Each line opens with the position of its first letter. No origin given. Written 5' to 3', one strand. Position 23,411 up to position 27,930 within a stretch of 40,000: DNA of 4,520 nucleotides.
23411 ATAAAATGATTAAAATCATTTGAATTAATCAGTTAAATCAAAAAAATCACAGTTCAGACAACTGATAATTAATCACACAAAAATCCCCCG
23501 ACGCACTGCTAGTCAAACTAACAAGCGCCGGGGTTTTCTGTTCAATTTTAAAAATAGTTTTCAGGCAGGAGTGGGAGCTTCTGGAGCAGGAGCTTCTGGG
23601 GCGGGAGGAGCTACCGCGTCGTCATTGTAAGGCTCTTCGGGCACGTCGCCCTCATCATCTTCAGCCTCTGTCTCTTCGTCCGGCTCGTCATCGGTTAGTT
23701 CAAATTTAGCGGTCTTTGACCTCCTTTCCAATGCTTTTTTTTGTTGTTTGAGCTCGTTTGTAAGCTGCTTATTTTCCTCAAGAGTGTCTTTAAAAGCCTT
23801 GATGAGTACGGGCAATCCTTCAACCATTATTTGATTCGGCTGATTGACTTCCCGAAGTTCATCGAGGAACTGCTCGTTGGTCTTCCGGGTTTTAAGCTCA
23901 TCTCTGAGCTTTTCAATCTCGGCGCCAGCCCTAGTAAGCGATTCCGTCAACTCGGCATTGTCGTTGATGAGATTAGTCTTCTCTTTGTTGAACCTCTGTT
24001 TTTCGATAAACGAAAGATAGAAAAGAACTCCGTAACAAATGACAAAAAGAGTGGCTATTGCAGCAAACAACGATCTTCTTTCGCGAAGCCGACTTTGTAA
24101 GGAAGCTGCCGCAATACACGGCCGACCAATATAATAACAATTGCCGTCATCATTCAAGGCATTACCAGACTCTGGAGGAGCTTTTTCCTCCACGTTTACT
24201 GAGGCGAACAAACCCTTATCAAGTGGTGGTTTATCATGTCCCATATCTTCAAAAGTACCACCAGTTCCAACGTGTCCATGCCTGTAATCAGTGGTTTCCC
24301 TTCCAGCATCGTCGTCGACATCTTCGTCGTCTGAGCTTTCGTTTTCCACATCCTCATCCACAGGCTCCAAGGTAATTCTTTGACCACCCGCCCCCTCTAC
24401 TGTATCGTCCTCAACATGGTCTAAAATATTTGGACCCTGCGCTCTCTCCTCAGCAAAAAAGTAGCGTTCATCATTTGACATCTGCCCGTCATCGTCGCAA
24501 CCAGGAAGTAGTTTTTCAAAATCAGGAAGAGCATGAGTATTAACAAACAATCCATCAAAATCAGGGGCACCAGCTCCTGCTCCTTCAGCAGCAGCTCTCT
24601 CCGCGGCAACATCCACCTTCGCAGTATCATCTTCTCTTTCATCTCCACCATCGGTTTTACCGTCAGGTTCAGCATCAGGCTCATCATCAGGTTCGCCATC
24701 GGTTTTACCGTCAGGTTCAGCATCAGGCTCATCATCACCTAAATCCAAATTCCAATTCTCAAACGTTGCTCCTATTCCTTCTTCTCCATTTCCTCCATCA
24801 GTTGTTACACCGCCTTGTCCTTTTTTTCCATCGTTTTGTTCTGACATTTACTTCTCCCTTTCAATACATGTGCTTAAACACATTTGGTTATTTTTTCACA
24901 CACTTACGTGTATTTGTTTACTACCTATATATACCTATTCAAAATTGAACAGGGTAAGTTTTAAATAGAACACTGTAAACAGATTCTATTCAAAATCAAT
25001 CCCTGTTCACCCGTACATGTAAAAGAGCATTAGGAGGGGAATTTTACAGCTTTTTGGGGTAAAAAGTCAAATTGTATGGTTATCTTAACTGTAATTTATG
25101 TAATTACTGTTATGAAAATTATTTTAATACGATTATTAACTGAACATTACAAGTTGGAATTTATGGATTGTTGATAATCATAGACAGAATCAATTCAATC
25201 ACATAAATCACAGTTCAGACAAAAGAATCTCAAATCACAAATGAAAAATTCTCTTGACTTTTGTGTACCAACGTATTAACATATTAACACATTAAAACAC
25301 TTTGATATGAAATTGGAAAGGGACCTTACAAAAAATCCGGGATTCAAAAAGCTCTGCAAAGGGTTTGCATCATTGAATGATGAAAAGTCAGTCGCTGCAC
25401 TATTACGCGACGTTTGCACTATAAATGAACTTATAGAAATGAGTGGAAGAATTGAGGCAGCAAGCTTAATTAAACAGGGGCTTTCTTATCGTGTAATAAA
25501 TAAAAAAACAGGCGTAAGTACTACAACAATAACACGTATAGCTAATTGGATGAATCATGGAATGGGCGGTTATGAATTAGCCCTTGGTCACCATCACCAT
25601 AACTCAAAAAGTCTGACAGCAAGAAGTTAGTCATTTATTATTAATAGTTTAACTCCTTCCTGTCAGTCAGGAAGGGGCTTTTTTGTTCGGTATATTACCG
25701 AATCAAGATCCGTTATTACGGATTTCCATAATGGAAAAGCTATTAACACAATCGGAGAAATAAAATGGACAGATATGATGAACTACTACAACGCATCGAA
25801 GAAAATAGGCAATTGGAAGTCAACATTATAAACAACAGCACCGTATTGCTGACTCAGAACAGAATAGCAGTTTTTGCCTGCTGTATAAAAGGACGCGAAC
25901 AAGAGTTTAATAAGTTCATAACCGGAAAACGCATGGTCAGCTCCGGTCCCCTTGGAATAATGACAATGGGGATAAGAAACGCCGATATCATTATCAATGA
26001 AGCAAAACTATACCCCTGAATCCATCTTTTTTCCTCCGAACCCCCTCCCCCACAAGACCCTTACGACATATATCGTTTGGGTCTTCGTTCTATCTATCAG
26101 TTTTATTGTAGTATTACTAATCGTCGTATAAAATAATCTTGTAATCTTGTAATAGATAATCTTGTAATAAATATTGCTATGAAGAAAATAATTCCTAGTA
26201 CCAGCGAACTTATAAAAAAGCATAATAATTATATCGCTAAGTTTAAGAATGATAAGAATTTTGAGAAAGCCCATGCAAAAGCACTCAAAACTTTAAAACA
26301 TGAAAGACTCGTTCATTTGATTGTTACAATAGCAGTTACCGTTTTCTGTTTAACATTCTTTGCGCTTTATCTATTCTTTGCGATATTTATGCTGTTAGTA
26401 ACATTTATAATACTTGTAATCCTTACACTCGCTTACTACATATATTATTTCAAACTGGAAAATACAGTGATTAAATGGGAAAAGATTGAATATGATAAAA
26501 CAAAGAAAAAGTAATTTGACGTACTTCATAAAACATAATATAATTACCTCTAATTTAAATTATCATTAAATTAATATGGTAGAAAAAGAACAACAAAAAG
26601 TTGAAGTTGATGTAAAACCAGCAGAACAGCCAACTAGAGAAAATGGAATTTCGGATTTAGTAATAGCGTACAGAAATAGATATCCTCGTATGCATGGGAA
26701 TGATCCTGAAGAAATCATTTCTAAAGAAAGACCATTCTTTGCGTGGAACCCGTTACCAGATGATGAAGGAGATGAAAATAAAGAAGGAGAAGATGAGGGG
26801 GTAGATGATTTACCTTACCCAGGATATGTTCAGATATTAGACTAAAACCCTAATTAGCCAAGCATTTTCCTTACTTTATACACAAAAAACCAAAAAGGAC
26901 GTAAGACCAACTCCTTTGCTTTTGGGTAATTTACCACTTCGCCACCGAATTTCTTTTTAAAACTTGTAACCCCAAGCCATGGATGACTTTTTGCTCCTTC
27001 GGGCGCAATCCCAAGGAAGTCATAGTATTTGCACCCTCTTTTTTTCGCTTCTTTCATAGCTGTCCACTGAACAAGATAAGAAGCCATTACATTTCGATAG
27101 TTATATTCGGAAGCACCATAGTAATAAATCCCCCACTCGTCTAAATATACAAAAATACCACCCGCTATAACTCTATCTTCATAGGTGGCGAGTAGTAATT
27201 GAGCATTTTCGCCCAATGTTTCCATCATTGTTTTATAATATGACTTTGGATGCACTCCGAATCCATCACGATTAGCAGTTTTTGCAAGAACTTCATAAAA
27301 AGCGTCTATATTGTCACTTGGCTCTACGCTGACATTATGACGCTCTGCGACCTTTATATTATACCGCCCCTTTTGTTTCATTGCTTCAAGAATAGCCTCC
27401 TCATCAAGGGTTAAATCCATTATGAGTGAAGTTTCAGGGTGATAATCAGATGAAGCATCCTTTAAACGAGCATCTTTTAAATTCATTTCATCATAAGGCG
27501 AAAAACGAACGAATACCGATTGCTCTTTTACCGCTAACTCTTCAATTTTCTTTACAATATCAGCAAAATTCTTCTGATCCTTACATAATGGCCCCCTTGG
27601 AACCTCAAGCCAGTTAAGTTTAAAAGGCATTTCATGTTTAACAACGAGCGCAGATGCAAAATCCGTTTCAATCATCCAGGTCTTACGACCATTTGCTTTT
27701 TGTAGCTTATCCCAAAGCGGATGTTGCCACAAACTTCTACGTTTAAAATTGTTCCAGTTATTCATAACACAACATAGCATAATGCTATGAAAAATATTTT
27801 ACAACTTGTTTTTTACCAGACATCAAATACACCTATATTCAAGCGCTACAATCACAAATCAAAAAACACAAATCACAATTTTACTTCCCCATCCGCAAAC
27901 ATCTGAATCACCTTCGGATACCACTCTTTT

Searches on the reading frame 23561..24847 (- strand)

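Call 26: search_protein_families(library=pfam, max_evalue=0.001, proteins=[window:23561-24847:-])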
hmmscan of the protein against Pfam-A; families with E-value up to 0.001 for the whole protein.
window:23561-24847:- (428 aa): 0 families

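Call 77: search_protein_families(library=padloc, max_evalue=0.001, proteins=[window:23561-24847:-])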
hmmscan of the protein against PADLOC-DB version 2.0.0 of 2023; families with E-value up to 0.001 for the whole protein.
window:23561-24847:- (428 aa): 1 family
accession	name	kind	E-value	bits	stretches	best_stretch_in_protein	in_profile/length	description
PDLC04887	PDC-S06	-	8.9e-05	19.2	0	281-374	349-438/790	-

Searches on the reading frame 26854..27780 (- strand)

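Call 76: search_protein_families(library=pfam, max_evalue=0.001, proteins=[window:26854-27780:-])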
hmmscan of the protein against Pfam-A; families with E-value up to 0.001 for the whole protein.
window:26854-27780:- (308 aa): 2 families
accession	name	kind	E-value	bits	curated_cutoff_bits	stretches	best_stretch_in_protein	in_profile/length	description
PF02388.22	FemAB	-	1.3e-42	146.5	24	3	203-286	306-386/406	FemAB family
PF13480.13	Acetyltransf_6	-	1.1e-12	48.8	22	1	139-258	4-137/143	Acetyltransferase (GNAT) domain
